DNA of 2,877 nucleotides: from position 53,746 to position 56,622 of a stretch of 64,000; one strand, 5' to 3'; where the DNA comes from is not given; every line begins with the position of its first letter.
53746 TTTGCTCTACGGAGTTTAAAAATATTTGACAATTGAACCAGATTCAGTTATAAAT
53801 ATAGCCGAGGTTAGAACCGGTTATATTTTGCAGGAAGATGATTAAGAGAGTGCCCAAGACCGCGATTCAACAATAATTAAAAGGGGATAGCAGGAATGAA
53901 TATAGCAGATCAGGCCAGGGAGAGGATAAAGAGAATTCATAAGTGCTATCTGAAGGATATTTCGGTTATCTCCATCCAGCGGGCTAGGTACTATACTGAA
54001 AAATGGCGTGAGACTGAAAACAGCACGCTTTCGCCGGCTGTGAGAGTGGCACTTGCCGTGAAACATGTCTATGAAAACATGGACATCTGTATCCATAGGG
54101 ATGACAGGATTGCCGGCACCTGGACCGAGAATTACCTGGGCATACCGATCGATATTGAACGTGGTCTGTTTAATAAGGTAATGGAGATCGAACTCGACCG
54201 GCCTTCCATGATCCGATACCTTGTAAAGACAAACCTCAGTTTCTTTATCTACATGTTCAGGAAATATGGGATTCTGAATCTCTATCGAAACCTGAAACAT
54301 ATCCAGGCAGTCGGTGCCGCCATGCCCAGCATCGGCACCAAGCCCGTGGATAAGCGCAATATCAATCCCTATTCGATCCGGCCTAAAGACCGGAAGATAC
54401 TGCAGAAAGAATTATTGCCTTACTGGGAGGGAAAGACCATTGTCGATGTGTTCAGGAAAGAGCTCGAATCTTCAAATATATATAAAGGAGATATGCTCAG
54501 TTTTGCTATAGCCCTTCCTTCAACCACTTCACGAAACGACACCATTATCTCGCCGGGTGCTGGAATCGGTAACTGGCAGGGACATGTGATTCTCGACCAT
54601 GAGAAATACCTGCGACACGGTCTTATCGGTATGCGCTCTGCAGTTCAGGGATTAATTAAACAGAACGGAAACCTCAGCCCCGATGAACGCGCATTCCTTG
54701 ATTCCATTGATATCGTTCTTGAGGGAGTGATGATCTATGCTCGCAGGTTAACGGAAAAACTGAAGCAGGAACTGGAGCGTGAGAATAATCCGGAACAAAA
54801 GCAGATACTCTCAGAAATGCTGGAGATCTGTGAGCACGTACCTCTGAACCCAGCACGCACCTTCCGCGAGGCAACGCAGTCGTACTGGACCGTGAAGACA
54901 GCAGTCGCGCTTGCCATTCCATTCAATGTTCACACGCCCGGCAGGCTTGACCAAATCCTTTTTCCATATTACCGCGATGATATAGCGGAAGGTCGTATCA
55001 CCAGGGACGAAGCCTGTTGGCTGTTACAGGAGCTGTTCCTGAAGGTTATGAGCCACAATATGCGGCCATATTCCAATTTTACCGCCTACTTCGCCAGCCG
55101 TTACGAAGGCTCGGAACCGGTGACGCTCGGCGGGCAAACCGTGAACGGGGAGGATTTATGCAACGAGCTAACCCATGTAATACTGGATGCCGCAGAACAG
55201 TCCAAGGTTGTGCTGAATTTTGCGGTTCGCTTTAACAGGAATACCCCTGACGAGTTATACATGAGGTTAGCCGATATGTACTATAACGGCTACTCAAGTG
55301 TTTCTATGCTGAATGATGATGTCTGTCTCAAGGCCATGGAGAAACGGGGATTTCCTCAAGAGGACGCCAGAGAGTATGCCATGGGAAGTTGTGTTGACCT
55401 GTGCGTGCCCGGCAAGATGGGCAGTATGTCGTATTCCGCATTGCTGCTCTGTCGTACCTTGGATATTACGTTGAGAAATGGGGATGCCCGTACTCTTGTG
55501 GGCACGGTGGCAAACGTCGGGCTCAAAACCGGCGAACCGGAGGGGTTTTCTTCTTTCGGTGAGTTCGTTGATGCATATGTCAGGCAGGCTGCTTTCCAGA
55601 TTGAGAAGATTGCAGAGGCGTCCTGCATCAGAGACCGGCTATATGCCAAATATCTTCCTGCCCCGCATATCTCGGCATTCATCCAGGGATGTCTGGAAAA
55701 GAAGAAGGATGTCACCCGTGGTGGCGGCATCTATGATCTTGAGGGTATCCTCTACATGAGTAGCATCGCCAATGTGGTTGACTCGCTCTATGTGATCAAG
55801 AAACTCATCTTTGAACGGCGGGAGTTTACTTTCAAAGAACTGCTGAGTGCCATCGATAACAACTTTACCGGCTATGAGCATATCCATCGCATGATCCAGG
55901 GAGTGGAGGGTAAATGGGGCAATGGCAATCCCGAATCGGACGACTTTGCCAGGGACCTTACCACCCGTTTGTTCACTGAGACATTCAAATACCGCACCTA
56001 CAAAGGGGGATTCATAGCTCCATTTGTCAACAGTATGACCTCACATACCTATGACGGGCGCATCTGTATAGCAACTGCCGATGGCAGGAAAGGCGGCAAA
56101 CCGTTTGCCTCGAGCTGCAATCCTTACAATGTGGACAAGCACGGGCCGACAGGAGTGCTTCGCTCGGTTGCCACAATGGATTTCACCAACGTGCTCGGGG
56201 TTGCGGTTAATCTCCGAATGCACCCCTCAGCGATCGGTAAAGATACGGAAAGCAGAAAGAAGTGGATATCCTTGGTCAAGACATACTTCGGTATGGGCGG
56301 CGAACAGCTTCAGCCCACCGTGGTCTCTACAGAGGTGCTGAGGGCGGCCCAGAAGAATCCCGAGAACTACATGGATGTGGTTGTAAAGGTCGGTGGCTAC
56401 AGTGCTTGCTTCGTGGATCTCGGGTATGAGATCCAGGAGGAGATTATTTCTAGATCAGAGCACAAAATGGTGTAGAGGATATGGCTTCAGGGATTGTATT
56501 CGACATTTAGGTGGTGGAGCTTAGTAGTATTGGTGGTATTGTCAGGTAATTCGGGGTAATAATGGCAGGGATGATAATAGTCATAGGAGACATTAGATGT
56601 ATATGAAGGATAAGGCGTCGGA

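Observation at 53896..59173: Both GRE paralogs carry non-canonical catalytic loops: Cys-Val-Asp thiyl loop and Lys-Val-Gly-Gly-Tyr glycyl loop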

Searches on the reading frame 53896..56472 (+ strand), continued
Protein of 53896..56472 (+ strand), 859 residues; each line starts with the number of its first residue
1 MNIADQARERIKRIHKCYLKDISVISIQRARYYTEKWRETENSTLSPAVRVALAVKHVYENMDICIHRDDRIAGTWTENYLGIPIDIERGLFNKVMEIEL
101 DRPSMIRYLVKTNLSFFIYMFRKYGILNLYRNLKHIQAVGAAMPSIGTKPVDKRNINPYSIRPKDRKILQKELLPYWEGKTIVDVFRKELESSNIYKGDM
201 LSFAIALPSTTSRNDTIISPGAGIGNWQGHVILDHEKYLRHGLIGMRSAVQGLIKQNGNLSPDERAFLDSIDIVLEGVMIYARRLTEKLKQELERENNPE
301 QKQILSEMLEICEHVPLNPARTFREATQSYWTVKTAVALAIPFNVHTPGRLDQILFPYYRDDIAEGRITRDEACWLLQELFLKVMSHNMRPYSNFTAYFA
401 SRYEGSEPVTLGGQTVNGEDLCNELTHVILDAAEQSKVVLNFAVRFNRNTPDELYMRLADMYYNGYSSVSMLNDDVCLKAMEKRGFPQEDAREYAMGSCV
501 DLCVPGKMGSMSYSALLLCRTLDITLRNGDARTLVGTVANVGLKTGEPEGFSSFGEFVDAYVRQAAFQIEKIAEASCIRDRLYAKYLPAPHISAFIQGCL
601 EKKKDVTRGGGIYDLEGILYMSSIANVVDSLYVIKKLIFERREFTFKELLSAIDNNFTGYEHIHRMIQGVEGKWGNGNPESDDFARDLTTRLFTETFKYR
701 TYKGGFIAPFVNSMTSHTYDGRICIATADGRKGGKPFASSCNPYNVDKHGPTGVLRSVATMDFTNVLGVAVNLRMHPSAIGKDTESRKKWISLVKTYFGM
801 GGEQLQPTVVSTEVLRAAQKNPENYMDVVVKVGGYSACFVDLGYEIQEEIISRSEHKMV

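Call 65: predict_structure(alignment_id=A1)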
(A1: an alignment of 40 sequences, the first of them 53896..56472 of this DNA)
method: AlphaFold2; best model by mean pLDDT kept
length: 859 residues; sequences in the alignment: 40
mean_pLDDT: 86.1   pTM: 0.91
mean pLDDT of the five models: 86.1, 85.6, 85.5, 76.4, 76.2
residues with pLDDT >= 90: 421; 70-90: 347; 50-70: 63; < 50: 28
segments of 3 or more residues with pLDDT < 50: 713-724, 733-743
pLDDT, mean of each block of 10 residues (from residue 1): 74 90 94 98 95 98 93 89 92 92 88 80 77 66 66 84 95 96 94 88 75 85 83 93 98 86 95 99 98 96 97 98 98 95 86 96 97 97 89 67 76 83 95 92 90 94 90 89 88 63 77 85 87 70 88 95 95 96 95 95 95 90 77 92 91 79 85 77 90 95 92 46 47 47 53 80 83 84 89 92 87 93 89 79 78 75
secondary structure, 60 per line:
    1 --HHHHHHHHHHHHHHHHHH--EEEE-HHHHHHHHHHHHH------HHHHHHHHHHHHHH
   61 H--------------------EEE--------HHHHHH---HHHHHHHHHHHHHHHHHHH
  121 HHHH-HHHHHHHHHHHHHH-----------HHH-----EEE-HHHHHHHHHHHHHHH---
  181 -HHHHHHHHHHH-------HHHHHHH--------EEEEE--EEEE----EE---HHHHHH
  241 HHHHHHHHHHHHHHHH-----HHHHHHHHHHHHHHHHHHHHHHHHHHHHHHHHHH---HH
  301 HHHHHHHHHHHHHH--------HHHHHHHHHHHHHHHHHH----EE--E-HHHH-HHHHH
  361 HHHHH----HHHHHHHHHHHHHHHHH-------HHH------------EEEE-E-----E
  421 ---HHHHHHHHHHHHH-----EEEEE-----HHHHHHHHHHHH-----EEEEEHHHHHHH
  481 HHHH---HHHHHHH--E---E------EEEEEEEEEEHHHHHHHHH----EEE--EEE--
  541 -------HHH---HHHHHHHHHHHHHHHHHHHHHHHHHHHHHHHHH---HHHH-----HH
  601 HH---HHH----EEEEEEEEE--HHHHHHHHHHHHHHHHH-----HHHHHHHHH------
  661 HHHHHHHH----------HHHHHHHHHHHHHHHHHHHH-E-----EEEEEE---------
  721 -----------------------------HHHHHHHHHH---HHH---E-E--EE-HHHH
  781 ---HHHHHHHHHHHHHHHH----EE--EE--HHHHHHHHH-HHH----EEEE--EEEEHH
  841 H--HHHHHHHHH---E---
elements in order (helices of 4 or more, strands of 3 or more residues): H3-20 E23-26 H28-40 H47-61 E82-84 H93-98 H102-124 H126-139 E159-161 H163-177 H182-192 H200-206 E215-219 E222-225 H235-256 H262-295 H299-314 H323-340 H351-354 H356-365 H370-386 E409-412 H424-436 E442-446 H452-463 E469-473 H474-484 H488-494 E508-517 H518-526 E531-533 E536-538 H554-586 H590-593 H599-602 E613-621 H624-640 H646-654 H661-668 H679-698 E706-711 H750-759 H777-780 H784-799 H812-820 E829-832 E835-838 H844-852
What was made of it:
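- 54121..54342 (+): N-terminal insertion (about aa 76-149) absent from HpsG, IseG and A. fulgidus PFL2. Predicted mostly helical. The model shows helices 93-98, 102-124 and 126-139 (call 65).
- No coordinates were available, so active-site geometry and the Cys-Gly distance were not checked (call 65).
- Tried and rejected: The invariant segments 713-724 and 733-743 are modelled with low confidence (call 65).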

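Call 67: fold_search(model_id=the predicted structure, library=pdb)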
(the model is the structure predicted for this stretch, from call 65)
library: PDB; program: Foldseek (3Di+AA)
matches with E <= 10: 300; with E <= 0.001: 67
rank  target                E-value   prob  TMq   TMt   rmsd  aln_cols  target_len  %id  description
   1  5i2g_A                6.5e-51  1.00  0.83  0.89   3.3       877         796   27  1,2-propanediol Dehydration in Roseburia inulinivorans; Structural Basis for Substrate and Enantiomer Selectivity (released 2016-06-01)
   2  5i2g_B                8.1e-51  1.00  0.81  0.88   4.5       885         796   27  1,2-propanediol Dehydration in Roseburia inulinivorans; Structural Basis for Substrate and Enantiomer Selectivity (released 2016-06-01)
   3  1r8w_A                1.7e-50  1.00  0.84  0.91   2.8       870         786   27  Native structure of the B12-independent glycerol dehydratase from clostridium butyricum (released 2004-06-01)
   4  9rco_A                5.5e-50  1.00  0.83  0.90   3.1       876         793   25  1,2-propanediol dehydratase with 0.1 % glycerol additive (released 2025-06-11)
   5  5i2a_A                1.4e-49  1.00  0.82  0.85   3.2       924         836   26  1,2-propanediol Dehydration in Roseburia inulinivorans; Structural Basis for Substrate and Enantiomer Selectivity (released 2016-06-01)
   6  5i2a_B                2.3e-49  1.00  0.81  0.83   4.7       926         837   25  1,2-propanediol Dehydration in Roseburia inulinivorans; Structural Basis for Substrate and Enantiomer Selectivity (released 2016-06-01)
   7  9rcp_B                2.5e-49  1.00  0.83  0.89   3.1       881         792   25  1,2-propanediol dehydratase with 0.1 % 1,3-propanediol additive (released 2025-06-11)
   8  9f3x_C                3.1e-49  1.00  0.84  0.91   3.0       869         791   26  CutC choline lyase in complex with cyclopropylcholine (released 2024-05-08)
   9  9rcq_A                3.3e-49  1.00  0.83  0.87   3.9       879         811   25  1,2-propanediol dehydratase with no ligand additives (released 2025-06-11)
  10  8iof_A                5.4e-49  1.00  0.81  0.88   4.9       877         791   23  Crystal structure of N-methyl-Cis-4-hydroxy-D-proline dehydratase in Clostridium sp. FS41 (released 2024-03-27)
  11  6vxc_A                9.0e-49  1.00  0.82  0.89   4.4       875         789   26  Crystal structure of hydroxyproline dehydratase (HypD) from Clostridioides difficile (released 2020-04-08)
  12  8iof_C                1.1e-48  1.00  0.82  0.88   3.9       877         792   23  Crystal structure of N-methyl-Cis-4-hydroxy-D-proline dehydratase in Clostridium sp. FS41 (released 2024-03-27)
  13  5a0u_A                1.2e-48  1.00  0.83  0.90   4.3       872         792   26  Structure of CutC choline lyase choline bound form from Klebsiella pneumoniae. (released 2015-07-29)
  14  9rcp_C                1.9e-48  1.00  0.83  0.90   3.1       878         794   25  1,2-propanediol dehydratase with 0.1 % 1,3-propanediol additive (released 2025-06-11)
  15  5a0u_B                6.7e-48  1.00  0.83  0.89   4.2       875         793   26  Structure of CutC choline lyase choline bound form from Klebsiella pneumoniae. (released 2015-07-29)
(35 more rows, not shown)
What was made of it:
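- On PFL-like glycyl radical enzyme superfamily: Fold TM 0.8-0.9 to many GREs (call 67).
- Checked: An AlphaFold model (pTM 0.91) matches diol dehydratase structures best (calls 65, 67).
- The best fold matches are propanediol and glycerol dehydratases (call 67).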

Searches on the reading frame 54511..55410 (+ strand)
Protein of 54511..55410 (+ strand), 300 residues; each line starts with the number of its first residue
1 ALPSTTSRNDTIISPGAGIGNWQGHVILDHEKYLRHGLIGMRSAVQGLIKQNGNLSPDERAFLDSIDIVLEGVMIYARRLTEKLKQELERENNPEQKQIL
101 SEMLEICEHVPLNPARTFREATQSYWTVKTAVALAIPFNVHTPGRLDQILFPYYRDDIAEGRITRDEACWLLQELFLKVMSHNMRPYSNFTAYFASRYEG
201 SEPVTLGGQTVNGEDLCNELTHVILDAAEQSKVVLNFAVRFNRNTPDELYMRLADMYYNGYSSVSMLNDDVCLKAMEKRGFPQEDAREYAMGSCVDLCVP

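Call 36: search_solved_structures(query=window:54511-55410:+, max_evalue=0.00001, show_alignments=5)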
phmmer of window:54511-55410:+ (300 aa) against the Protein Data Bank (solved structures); distinct sequences matched with E-value up to 0.00001: 31.
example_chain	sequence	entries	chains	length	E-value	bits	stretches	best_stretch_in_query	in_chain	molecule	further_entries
9f3w_A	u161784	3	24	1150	4.9e-46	160.6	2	69-296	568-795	Choline trimethylamine-lyase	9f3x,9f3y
6lon_B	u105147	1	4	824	3.4e-39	138.2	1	27-299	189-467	PFL2/glycerol dehydratase family glycyl radical enzyme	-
5i2a_A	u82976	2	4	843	1.5e-36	129.5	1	11-300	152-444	Diol-dehydratase | Diol dehydratase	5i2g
5ymr_B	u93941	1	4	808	4.7e-35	124.6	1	27-299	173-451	Formate acetyltransferase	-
5a0z_A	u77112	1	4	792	6.4e-35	124.1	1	69-296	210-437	CHOLINE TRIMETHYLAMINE LYASE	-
5a0u_A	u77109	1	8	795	6.5e-35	124.1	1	69-296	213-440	CHOLINE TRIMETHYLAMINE LYASE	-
2f3o_A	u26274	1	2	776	2.1e-34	122.4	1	25-297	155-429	pyruvate formate-lyase 2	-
1r8w_A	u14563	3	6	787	2.2e-33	119.1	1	13-296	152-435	glycerol dehydratase | B12-independent glycerol dehydratase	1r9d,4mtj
8id1_A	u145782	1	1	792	1.1e-32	116.8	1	24-296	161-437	Formate C-acetyltransferase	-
9ht9_A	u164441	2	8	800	1.3e-31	113.3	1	58-296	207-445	Choline trimethylamine-lyase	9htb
9r0v_A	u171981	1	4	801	1.3e-31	113.3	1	58-296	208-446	Choline trimethylamine-lyase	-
5faw_A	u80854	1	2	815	1.4e-31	113.2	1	58-296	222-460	Choline trimethylamine-lyase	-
6vue_A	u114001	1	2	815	1.4e-31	113.2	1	58-296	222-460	Choline trimethylamine-lyase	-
5fay_A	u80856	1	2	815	1.4e-31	113.2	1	58-296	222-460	Choline trimethylamine-lyase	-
5fau_A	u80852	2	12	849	1.5e-31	113.1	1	58-296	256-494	Choline trimethylamine-lyase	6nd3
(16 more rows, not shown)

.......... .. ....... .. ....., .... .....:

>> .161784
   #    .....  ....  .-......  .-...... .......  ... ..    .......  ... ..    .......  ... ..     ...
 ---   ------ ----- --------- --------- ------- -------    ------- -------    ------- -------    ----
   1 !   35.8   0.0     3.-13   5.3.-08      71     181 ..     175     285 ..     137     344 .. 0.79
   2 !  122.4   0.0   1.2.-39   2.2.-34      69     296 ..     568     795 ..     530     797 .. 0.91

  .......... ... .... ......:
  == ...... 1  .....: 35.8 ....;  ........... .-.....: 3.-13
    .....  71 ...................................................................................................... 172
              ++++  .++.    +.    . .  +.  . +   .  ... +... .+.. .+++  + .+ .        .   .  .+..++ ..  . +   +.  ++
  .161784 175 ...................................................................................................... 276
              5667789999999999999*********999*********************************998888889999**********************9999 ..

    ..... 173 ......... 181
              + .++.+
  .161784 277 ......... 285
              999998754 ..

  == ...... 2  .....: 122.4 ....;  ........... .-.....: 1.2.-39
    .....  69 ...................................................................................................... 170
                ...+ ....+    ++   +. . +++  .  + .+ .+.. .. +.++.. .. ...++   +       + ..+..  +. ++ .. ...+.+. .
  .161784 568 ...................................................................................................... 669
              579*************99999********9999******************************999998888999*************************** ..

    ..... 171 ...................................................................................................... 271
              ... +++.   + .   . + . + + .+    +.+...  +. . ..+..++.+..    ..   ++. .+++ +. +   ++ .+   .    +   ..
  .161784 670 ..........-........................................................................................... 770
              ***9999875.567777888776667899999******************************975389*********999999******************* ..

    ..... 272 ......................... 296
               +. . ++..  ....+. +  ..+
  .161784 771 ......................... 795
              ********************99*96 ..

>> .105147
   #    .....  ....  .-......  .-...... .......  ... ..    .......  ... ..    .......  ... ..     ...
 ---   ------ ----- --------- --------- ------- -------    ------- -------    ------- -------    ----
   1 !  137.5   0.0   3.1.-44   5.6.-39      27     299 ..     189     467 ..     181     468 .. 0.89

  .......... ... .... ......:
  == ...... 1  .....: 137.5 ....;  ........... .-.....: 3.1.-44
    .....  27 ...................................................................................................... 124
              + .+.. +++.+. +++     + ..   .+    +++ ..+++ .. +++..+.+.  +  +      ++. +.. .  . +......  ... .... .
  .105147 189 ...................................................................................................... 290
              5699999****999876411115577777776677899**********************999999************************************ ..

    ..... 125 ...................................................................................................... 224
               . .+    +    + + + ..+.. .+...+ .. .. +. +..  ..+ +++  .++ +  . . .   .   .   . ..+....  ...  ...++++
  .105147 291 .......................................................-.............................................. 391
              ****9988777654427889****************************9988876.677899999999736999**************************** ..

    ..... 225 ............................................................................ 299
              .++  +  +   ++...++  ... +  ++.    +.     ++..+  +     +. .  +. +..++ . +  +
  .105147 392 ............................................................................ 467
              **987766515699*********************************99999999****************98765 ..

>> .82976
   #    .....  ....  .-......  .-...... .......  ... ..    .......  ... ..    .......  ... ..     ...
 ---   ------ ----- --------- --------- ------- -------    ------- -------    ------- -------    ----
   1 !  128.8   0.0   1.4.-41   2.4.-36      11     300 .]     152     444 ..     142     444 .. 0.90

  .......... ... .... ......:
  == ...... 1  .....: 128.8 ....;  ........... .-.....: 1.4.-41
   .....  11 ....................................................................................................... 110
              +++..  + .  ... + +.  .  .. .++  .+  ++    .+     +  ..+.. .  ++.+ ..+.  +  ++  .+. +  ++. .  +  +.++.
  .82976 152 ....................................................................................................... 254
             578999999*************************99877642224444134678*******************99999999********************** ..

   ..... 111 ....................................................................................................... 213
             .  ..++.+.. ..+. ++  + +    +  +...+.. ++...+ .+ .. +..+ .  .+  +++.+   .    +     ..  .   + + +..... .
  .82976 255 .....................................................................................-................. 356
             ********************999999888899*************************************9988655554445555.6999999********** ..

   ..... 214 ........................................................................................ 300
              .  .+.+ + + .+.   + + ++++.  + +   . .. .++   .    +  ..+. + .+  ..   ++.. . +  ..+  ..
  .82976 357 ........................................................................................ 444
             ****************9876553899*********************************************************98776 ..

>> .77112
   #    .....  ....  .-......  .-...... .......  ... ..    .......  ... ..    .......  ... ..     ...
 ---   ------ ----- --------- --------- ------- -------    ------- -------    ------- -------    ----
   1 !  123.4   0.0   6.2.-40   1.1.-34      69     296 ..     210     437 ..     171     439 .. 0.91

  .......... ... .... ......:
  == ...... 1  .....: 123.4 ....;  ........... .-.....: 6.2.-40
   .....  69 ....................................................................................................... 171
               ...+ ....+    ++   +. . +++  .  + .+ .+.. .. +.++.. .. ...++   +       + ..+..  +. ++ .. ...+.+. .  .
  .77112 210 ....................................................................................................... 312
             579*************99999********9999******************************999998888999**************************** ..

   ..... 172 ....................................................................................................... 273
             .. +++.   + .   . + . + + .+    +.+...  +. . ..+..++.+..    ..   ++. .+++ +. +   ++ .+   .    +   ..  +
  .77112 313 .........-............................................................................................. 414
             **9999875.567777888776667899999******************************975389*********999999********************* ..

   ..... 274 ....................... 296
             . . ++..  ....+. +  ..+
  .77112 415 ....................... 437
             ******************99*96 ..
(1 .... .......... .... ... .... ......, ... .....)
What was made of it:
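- The general-acid His is conserved (call 36).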
